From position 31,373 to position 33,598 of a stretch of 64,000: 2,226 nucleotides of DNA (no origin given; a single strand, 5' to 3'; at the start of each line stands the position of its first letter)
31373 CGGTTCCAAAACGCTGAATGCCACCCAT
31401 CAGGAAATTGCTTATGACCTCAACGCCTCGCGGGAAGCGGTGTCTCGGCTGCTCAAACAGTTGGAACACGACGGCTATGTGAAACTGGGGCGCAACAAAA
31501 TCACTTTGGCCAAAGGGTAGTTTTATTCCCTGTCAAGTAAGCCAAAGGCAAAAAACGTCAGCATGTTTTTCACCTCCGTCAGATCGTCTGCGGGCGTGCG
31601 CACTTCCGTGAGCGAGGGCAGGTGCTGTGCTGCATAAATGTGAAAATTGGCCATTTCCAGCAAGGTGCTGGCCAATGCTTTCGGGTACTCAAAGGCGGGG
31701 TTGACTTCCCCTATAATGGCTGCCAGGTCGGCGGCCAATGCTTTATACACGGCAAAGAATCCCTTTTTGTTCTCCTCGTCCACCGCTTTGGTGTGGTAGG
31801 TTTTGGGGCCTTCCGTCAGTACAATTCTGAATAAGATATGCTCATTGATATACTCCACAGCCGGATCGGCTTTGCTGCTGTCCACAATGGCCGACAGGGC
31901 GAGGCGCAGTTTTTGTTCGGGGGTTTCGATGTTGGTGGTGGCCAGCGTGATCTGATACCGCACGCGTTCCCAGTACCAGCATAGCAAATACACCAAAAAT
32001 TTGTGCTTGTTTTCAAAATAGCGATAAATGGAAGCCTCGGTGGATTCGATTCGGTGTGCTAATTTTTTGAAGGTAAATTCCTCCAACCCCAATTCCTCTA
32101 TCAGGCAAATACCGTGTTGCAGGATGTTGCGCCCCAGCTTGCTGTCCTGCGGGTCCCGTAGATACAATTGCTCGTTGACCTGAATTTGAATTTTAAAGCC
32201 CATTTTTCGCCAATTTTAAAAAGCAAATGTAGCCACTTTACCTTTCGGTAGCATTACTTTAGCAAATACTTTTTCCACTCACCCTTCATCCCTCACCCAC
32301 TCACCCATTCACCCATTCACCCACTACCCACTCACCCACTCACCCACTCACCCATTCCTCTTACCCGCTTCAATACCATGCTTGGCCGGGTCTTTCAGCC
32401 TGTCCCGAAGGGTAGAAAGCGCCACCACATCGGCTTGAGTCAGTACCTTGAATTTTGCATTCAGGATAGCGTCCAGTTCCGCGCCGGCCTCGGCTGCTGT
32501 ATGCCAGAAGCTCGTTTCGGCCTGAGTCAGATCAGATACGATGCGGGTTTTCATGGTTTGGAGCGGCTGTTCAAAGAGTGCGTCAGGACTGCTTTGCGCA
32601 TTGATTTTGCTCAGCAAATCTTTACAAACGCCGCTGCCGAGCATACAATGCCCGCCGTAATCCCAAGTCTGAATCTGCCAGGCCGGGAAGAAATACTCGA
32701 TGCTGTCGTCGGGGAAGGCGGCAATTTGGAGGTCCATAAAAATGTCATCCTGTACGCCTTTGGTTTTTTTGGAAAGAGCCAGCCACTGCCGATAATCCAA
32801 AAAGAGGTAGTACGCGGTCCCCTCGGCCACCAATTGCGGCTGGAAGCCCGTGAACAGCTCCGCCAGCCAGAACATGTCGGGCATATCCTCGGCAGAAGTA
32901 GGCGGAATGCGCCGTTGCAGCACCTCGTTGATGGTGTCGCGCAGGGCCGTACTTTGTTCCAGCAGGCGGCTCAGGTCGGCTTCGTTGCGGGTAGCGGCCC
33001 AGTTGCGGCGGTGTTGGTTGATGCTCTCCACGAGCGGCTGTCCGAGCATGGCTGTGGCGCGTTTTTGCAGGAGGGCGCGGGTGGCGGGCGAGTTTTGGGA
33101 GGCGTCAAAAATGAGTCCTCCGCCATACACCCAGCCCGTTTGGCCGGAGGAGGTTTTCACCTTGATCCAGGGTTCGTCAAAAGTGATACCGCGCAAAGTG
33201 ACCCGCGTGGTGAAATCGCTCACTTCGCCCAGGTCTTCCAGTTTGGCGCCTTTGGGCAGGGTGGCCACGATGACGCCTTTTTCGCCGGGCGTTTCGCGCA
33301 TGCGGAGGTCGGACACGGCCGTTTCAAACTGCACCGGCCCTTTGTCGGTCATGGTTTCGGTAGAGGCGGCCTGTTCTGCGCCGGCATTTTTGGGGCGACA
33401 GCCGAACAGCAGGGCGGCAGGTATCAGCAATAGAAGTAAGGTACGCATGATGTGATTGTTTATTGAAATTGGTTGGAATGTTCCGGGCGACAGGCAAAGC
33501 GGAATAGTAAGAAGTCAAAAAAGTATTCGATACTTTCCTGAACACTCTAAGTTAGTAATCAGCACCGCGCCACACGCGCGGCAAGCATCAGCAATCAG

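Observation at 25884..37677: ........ octamer microsatellite at the 3' ends of three unrelated genes; the repeat donates the stop codon and is G-quadruplex-capable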

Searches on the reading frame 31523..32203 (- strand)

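Call 8: search_protein_families(library=pfam, proteins=[window:31523-32203:-])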
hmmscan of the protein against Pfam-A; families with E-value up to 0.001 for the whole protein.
window:31523-32203:- (226 aa): 1 family
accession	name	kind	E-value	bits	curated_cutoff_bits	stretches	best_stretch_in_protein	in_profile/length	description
PF00440.29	TetR_N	-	1.5e-05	25.1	24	1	28-70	2-44/47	Bacterial regulatory proteins, tetR family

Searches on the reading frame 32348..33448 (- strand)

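Call 8: search_protein_families(library=pfam, proteins=[window:32348-33448:-])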
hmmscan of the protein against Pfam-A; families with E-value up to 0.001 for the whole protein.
window:32348-33448:- (366 aa): 1 family
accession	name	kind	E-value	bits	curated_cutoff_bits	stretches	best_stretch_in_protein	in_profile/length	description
PF08239.17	SH3_3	-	4.9e-08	33.5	27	1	46-111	1-52/54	Bacterial SH3 domain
